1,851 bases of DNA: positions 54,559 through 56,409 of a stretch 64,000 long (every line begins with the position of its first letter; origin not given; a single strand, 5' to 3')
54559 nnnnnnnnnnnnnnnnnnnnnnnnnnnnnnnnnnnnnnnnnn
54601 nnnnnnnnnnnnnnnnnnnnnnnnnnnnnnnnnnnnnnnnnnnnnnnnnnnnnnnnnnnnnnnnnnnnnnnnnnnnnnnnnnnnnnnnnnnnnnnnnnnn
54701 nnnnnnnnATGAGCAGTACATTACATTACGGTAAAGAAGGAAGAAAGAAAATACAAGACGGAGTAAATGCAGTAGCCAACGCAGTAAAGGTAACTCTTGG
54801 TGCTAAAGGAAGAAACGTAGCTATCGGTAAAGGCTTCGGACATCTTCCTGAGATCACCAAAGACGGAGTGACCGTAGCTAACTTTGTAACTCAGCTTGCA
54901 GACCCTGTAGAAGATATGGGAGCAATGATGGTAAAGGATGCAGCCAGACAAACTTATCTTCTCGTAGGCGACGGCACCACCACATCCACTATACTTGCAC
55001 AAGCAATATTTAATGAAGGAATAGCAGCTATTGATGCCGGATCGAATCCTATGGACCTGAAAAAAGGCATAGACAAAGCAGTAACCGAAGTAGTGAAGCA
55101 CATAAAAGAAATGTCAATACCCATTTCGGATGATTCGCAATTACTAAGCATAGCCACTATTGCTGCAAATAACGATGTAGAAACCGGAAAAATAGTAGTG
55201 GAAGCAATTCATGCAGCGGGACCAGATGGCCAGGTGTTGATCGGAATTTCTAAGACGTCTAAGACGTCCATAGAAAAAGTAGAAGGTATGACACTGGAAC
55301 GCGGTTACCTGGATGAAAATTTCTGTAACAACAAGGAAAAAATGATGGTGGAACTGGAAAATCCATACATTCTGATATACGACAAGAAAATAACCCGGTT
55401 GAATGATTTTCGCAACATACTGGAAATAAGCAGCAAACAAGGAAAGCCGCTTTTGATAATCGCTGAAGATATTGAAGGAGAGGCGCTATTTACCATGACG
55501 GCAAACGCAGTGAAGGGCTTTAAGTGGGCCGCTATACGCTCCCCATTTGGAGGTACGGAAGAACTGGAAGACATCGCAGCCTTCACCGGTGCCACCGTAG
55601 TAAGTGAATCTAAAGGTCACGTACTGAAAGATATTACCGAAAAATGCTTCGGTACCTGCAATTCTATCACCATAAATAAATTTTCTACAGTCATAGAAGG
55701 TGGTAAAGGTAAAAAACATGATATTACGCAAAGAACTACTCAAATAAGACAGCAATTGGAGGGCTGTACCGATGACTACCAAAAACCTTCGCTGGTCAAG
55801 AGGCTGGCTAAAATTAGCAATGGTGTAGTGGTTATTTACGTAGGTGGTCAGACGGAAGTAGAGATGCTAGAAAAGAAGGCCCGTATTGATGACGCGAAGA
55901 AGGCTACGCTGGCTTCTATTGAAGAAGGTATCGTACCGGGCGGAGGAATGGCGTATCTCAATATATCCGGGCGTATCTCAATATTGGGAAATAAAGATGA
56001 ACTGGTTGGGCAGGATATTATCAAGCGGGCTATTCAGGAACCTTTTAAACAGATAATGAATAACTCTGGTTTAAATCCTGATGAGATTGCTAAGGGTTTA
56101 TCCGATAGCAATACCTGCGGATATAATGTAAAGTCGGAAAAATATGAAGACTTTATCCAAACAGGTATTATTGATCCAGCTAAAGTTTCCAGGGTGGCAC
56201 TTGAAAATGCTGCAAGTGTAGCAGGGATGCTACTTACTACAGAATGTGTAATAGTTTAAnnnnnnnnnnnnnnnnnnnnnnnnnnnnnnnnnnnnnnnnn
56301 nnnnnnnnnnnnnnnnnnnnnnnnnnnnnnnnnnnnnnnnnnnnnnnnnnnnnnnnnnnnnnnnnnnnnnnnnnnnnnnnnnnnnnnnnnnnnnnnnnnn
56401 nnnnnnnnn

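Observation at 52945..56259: Phage-encoded chaperonin pair: GroEL plus a single-chain protein with about five tandem GroES (Cpn10) domains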

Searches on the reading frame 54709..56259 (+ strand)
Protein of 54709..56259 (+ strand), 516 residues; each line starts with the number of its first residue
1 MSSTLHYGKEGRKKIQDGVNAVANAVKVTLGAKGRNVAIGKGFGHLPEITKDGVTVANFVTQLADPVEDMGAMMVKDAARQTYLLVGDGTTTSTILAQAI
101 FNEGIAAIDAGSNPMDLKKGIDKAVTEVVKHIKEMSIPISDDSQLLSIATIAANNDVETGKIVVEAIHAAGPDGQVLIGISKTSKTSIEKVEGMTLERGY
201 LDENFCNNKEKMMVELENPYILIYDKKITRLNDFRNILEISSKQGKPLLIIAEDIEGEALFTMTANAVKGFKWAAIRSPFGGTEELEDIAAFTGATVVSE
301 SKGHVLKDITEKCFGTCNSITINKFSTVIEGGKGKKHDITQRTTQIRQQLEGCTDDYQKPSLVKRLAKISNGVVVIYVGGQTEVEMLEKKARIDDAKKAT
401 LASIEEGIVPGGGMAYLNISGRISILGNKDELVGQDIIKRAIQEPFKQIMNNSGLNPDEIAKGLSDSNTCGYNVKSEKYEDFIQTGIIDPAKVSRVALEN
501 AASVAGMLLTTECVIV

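Call 3: search_protein_families(library=pfam, proteins=[window:54709-56259:+], max_evalue=10)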
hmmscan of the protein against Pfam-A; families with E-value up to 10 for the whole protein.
window:54709-56259:+ (516 aa): 3 families
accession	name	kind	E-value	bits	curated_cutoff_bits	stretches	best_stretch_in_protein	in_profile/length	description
PF00118.29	Cpn60_TCP1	-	1.1e-64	219.4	34.3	1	22-515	1-486/490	TCP-1/cpn60 chaperonin family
PF22241.2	PSMD12-CSN4_N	-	0.074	13.1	27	1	116-168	55-101/218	PSMD12/CSN4, N-terminal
PF04312.18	DUF460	-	0.22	11.6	28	0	103-139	42-78/135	Protein of unknown function (DUF460)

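Call 4: search_protein_families(library=phrogs, proteins=[window:54709-56259:+], max_evalue=0.1)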
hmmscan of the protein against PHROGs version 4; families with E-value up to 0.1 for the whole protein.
window:54709-56259:+ (516 aa): 1 family
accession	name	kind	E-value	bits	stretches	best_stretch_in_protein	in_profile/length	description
phrog_5725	-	other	4.8e-138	462.1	1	1-516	3-532/540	chaperonin groEL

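Call 43: search_solved_structures(query=window:54709-56256:+, max_evalue=1e-10, show_alignments=1)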
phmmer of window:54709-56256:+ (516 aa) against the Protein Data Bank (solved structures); distinct sequences matched with E-value up to 1e-10: 86 (the best 60 are shown).
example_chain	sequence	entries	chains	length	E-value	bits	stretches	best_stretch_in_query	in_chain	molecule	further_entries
9rwr_A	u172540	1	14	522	5e-148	497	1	7-515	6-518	Ancestral Fibrobacteres-Chlorobi-Bacteroidetes Group Chaperonin (AFCB)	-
8wuw_A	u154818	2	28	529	1.2e-137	462.8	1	5-515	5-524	Chaperonin GroEL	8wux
5da8_A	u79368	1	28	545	2.2e-136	458.6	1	7-515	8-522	60 kDa chaperonin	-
4wsc_A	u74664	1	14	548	1.4e-135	455.9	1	5-515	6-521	60 kDa chaperonin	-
2yey_A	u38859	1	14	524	2e-135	455.4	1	5-515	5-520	60 KDA CHAPERONIN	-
1pcq_A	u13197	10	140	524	6.4e-135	453.7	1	5-515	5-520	groEL protein | 60 KDA CHAPERONIN | Chaperonin GroEL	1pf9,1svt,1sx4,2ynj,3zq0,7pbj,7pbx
4hel_A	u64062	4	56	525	6.4e-135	453.7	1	5-515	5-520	60 kDa chaperonin 4 | Chaperonin GroEL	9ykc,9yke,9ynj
3c9v_A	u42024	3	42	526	6.5e-135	453.7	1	5-515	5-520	60 kDa chaperonin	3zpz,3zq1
4pkn_G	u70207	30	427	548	7.2e-135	453.6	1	5-515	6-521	60 kDa chaperonin | Chaperonin GroEL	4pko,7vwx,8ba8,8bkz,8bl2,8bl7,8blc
2eu1_A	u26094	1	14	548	7.4e-135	453.5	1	5-515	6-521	GROEL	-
1aon_A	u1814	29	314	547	7.5e-135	453.5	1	5-515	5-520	GROEL | groEL protein | 60 kDa chaperonin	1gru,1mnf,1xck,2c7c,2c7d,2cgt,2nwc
5opx_A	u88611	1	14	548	2e-134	452.1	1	5-515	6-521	60 kDa chaperonin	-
5opw_A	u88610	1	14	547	2.1e-134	452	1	5-515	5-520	60 kDa chaperonin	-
4ki8_A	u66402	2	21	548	2.2e-134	452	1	5-515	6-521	GroEL protein | 60 kDa chaperonin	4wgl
9mmz_A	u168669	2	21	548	2.9e-134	451.6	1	5-515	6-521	Chaperonin GroEL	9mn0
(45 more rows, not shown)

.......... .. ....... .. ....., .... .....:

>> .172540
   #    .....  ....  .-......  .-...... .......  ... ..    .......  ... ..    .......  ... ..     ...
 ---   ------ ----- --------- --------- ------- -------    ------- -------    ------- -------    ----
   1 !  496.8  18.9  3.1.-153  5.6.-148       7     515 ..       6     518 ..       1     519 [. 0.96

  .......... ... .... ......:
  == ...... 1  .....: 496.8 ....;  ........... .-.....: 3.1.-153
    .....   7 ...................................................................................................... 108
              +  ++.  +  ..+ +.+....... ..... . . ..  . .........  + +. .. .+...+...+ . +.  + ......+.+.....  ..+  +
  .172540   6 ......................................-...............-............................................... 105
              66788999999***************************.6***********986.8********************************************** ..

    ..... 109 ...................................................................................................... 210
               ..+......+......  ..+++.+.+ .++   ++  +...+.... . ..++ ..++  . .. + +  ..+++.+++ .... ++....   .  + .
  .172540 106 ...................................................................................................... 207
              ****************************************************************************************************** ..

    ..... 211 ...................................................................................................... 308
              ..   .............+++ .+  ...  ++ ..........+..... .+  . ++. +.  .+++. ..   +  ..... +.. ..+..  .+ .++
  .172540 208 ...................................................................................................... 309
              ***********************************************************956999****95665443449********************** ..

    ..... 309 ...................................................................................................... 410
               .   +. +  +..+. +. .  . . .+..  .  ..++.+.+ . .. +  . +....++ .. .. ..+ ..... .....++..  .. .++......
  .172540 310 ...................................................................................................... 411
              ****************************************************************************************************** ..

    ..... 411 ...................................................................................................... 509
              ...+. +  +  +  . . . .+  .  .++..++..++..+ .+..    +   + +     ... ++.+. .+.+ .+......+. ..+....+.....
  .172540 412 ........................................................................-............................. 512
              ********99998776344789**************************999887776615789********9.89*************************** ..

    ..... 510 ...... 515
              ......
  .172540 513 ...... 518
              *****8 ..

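Call 44: search_dna_similar(query=window:54709-56256:+, collection=phages, mode=protein, max_rows=25)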
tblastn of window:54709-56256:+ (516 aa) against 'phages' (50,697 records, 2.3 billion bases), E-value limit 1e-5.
Records with a match: 260; places in all: 260; records where one place covers at least 80% of the query: 223.
Best place of each record, by identity: <60% 260.
By first word of the organism name: Vibrio 89; Flavobacterium 73; Staphylococcus 11; Cellulophaga 9; Pseudomonas 9; Listeria 8; Bacillus 8; uncultured 7; Bacteriophage 7; Klebsiella 7; and 16 more.
By host as written in the record: - 82; Flavobacterium sp. BAL314 68; Staphylococcus aureus 8; Listeria monocytogenes 7; Flavobacterium sp. LMO8 4; Cellulophaga sp. HaHa_2_95 4; Pseudomonas aeruginosa 4; Bacillus subtilis 4; and 57 more.
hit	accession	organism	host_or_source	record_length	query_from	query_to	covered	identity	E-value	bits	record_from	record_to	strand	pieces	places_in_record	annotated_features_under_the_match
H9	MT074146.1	Bacteroides phage SJC03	Bacteroides thetaiotaomicron VPI-5494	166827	1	516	100%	47.6%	5e-133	431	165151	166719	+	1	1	hypothetical protein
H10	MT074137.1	Bacteroides phage DAC16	Bacteroides thetaiotaomicron VPI-5485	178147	1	516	100%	47.4%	5e-133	431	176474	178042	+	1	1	hypothetical protein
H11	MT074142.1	Bacteroides phage DAC23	Bacteroides thetaiotaomicron VPI-5490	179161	1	516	100%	47.4%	7e-133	431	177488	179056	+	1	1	hypothetical protein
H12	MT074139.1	Bacteroides phage DAC19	Bacteroides thetaiotaomicron VPI-5487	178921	1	516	100%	47.2%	1e-132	430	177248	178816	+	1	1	hypothetical protein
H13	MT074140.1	Bacteroides phage DAC20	Bacteroides thetaiotaomicron VPI-5488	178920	1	516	100%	47.2%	1e-132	430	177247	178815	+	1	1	hypothetical protein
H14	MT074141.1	Bacteroides phage DAC22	Bacteroides thetaiotaomicron VPI-5489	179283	1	516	100%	47.2%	1e-132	430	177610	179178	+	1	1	hypothetical protein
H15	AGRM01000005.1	Salmonella enterica subsp. houtenae str. ATCC BAA-1581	Homo sapiens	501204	5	515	99%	46.6%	8e-129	419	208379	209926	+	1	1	chaperonin GroL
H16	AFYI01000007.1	Salmonella enterica subsp. enterica serovar Infantis str. ...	Homo sapiens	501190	5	515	99%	46.6%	9e-129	419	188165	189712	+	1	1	chaperonin GroL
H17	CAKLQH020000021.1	Acinetobacter phage MD-2021a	not known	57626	5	515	99%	45.6%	7e-128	416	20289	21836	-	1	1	groL: chaperonin Cpn60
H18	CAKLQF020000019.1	Acinetobacter phage MD-2021a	not known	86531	5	515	99%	45.6%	7e-128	416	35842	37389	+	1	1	groL: chaperonin Cpn60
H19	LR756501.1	uncultured phage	metagenomic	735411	1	515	100%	45.0%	3e-126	412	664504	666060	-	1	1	record has no annotation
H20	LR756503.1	uncultured phage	metagenomic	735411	1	515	100%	45.0%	3e-126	412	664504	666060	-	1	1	record has no annotation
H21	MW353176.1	Flavobacterium phage vB_FspM_immuto_3-5A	Flavobacterium sp. LMO8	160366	1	515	100%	44.1%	3e-117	386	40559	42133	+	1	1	chaperonin GroEL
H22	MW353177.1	Flavobacterium phage vB_FspM_immuto_13-6C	Flavobacterium sp. LMO8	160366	1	515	100%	44.1%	3e-117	386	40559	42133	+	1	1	chaperonin GroEL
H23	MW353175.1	Flavobacterium phage vB_FspM_immuto_2-6A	Flavobacterium sp. LMO8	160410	1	515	100%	44.1%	3e-117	386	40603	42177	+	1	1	chaperonin GroEL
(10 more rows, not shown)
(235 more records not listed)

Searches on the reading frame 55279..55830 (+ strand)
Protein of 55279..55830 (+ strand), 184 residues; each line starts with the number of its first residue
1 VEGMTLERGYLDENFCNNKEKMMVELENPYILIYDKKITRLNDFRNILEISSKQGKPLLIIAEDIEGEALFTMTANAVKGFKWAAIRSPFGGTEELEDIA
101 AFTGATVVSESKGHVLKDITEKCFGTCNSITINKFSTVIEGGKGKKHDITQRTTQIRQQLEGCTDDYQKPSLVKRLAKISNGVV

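Call 72: search_solved_structures(query=window:55279-55830:+, max_evalue=1e-20, show_alignments=5)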
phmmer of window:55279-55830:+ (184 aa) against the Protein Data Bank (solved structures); distinct sequences matched with E-value up to 1e-20: 63 (the best 60 are shown).
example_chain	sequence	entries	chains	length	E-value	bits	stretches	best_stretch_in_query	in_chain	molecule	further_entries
9rwr_A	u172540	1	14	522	7.1e-47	162.4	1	1-183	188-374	Ancestral Fibrobacteres-Chlorobi-Bacteroidetes Group Chaperonin (AFCB)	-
5da8_A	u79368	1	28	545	2e-43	151.2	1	1-183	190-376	60 kDa chaperonin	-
1la1_A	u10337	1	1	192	3.9e-43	150.3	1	1-183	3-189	GroEL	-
3vz6_A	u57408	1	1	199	1.6e-42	148.2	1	2-183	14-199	60 kDa chaperonin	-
3vz7_A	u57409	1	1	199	2.1e-42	147.9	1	2-183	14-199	60 kDa chaperonin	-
1kid_A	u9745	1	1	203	2.2e-42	147.8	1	2-183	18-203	GROEL (HSP60 CLASS)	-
3vz8_A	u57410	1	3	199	2.3e-42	147.8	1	2-183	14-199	60 kDa chaperonin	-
1pcq_A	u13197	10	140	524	4.9e-42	146.7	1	1-183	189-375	groEL protein | 60 KDA CHAPERONIN | Chaperonin GroEL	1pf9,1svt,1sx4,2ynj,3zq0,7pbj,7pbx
2yey_A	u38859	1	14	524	4.9e-42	146.7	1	1-183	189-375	60 KDA CHAPERONIN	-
1ss8_A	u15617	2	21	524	4.9e-42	146.7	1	1-183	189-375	groEL protein | 60 kDa chaperonin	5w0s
4hel_A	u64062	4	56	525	4.9e-42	146.7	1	1-183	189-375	60 kDa chaperonin 4 | Chaperonin GroEL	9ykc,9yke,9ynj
1sx3_A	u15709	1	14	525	4.9e-42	146.7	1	1-183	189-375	groEL protein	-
3c9v_A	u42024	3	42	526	4.9e-42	146.7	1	1-183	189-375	60 kDa chaperonin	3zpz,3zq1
2eu1_A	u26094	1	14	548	5.3e-42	146.6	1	1-183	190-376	GROEL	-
1aon_A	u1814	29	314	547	5.4e-42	146.6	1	1-183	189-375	GROEL | groEL protein | 60 kDa chaperonin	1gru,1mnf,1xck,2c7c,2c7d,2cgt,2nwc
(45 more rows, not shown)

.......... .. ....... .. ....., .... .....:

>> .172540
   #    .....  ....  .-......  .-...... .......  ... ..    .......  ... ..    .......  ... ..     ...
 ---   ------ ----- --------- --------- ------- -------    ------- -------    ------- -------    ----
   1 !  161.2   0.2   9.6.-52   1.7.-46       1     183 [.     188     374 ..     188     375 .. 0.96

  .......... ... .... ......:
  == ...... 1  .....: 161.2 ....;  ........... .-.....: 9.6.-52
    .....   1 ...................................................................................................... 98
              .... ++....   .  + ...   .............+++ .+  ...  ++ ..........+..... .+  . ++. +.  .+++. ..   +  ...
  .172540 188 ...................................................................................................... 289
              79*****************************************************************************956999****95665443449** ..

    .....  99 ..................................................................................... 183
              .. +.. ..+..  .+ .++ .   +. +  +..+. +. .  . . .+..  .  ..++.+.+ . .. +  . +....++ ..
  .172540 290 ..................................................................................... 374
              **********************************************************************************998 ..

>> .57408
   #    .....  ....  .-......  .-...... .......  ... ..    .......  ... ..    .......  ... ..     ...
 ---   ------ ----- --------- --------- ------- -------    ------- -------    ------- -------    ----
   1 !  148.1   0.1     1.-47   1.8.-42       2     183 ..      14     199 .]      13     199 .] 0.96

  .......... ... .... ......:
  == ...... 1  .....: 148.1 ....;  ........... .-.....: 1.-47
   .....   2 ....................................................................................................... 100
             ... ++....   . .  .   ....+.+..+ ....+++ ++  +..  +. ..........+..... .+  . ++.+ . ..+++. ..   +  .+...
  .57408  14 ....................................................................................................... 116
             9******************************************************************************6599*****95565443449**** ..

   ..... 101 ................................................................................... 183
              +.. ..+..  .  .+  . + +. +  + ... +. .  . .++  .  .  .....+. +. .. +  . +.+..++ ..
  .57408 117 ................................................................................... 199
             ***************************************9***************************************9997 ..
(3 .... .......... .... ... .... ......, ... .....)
